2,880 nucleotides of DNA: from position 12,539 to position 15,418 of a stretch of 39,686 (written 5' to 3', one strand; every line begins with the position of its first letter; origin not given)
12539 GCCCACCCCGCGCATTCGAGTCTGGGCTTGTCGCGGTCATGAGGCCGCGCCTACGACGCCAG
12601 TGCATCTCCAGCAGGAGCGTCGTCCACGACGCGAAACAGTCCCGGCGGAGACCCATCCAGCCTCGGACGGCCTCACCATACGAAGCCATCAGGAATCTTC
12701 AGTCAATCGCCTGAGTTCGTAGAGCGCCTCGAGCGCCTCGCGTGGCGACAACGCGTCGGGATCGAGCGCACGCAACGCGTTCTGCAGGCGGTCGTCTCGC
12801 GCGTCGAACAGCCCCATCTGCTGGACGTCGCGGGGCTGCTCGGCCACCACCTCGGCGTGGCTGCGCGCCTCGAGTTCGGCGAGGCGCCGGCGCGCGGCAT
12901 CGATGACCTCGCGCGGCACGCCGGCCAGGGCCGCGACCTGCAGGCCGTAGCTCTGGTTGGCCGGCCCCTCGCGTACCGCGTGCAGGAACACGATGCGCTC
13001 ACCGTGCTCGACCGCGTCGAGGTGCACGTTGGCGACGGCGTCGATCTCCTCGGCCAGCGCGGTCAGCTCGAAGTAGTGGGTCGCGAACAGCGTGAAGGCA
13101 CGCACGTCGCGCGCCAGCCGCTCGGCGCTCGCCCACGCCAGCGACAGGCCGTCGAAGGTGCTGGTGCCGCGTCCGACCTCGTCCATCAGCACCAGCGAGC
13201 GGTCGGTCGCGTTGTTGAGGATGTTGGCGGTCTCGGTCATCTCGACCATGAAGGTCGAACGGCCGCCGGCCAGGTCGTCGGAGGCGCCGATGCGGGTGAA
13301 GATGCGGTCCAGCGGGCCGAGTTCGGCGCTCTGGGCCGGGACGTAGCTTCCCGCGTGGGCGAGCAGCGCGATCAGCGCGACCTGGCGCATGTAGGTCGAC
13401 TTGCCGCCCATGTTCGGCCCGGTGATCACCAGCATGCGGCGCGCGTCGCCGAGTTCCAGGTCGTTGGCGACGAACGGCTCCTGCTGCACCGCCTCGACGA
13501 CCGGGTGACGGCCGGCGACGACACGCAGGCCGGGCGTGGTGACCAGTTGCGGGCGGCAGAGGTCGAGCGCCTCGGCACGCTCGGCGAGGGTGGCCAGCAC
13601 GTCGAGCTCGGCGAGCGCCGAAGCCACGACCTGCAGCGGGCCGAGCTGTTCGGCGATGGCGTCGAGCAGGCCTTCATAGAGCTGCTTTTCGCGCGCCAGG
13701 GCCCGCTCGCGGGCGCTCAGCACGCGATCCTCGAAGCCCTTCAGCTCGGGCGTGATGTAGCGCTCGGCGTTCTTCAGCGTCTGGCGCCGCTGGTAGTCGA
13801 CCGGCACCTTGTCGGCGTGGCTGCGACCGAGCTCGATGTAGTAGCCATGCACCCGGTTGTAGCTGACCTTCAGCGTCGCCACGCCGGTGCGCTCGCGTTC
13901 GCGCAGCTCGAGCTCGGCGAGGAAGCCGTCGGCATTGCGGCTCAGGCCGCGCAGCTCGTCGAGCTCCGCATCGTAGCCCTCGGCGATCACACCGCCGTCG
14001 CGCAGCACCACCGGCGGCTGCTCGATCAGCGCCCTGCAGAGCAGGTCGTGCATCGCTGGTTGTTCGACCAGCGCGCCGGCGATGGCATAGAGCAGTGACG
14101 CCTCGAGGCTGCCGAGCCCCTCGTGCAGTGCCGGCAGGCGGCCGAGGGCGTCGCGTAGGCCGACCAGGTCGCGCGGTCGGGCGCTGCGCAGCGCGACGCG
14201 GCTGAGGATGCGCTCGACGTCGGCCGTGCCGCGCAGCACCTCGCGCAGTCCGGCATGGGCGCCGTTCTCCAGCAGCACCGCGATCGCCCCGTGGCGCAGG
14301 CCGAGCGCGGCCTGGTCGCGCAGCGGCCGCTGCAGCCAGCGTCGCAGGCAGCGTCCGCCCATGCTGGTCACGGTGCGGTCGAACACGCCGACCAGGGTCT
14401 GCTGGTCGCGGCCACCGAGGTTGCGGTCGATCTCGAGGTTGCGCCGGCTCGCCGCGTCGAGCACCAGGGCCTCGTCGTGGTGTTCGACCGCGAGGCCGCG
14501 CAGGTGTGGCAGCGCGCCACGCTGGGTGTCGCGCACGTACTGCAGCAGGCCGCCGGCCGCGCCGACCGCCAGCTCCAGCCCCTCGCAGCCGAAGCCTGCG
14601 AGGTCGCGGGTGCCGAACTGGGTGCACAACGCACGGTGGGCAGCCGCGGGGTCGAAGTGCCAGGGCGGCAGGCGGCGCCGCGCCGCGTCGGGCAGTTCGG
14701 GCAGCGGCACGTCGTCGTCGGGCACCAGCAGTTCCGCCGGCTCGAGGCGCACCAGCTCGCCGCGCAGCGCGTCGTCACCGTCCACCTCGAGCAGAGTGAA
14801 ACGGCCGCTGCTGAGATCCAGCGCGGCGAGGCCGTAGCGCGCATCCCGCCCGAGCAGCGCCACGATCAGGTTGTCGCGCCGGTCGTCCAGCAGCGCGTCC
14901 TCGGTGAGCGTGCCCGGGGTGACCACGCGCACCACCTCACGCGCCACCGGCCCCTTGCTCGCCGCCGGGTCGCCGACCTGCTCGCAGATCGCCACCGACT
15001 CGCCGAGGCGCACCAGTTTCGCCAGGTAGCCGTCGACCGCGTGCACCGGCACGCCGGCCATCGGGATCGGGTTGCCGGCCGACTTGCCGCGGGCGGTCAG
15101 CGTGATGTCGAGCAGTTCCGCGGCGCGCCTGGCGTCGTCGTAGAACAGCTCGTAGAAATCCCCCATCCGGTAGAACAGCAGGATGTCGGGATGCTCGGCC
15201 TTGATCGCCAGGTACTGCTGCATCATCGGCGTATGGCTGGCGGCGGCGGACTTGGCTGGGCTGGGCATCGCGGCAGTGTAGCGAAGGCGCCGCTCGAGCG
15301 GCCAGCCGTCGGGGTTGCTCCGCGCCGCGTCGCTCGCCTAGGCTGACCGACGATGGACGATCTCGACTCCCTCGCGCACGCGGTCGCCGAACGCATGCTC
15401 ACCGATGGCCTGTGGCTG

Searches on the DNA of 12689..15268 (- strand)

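Call 46: search_rna_families(sources=[L092, L093, L094, L099, L112, L136], threshold=evalue, max_evalue=10, show_alignments=0)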
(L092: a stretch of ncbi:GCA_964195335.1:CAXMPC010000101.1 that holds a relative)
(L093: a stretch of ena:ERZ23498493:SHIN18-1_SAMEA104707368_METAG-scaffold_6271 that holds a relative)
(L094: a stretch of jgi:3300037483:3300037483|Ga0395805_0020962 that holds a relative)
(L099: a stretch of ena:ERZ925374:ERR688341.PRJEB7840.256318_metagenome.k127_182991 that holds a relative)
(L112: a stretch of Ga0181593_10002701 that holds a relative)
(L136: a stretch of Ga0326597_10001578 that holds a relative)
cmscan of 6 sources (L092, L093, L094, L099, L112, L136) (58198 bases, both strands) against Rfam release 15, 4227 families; matches with E-value up to 10: 13.
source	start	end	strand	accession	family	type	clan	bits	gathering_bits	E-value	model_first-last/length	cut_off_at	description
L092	2620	2707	-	RF00005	tRNA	Gene; tRNA;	CL00001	60.6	29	1.1e-10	1-71/71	no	tRNA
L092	2620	2672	+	RF04351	Plastid-psbl-rps4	Cis-reg;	-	44.8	68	2.6e-06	1-53/53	no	Plastid-psbl-rps4 3UTR RNA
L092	2550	2722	-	RF02223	sX4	Gene; sRNA;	-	33.8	70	0.0022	1-167/167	no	Proteobacterial sRNA sX4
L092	2430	2576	-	RF00391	RtT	Cis-reg;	-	29.2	45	0.12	1-130/130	no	RtT RNA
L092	2432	2517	-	RF02902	AaHKsRNA22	Gene; sRNA;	-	25.6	39.8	1.2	1-101/101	no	Aggregatibacter sRNA 22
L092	11744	11816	-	RF02163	sR-tMet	Gene; snRNA; snoRNA; CD-box;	-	25.3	50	2.7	1-72/72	no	Small nucleolar RNA sR-tMet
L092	12737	12811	-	RF02241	Xoo2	Gene; sRNA;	-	25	45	1.1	1-78/78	no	Xanthomonadaceae sRNA Xoo2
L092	2293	2423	-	RF00391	RtT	Cis-reg;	-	22.7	45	5.1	1-130/130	no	RtT RNA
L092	2567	2621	+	RF03653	mir-971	Gene; miRNA;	-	22.3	53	5.6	1-77/77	no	mir-971 microRNA precursor family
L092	12742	12865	-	RF00195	RsmY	Gene; sRNA;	CL00106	21.9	57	0.34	1-121/121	no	RsmY RNA family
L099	2972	3061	+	RF03992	mir-6302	Gene; miRNA;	-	21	90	8.4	1-79/79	no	mir-6302 microRNA precursor family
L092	18515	18560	-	RF01306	sR52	Gene; snRNA; snoRNA; CD-box;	-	20.1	50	7.4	1-60/60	no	Small nucleolar RNA sR52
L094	256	299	-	RF00285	snoZ6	Gene; snRNA; snoRNA; CD-box;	-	19.4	35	7.9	1-91/91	no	Z6 small nucleolar RNA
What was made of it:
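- Closest known: RsmY. Same: RsmY is the best Rfam hit for the L092 ortholog, at 21.9 bits (call 46).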
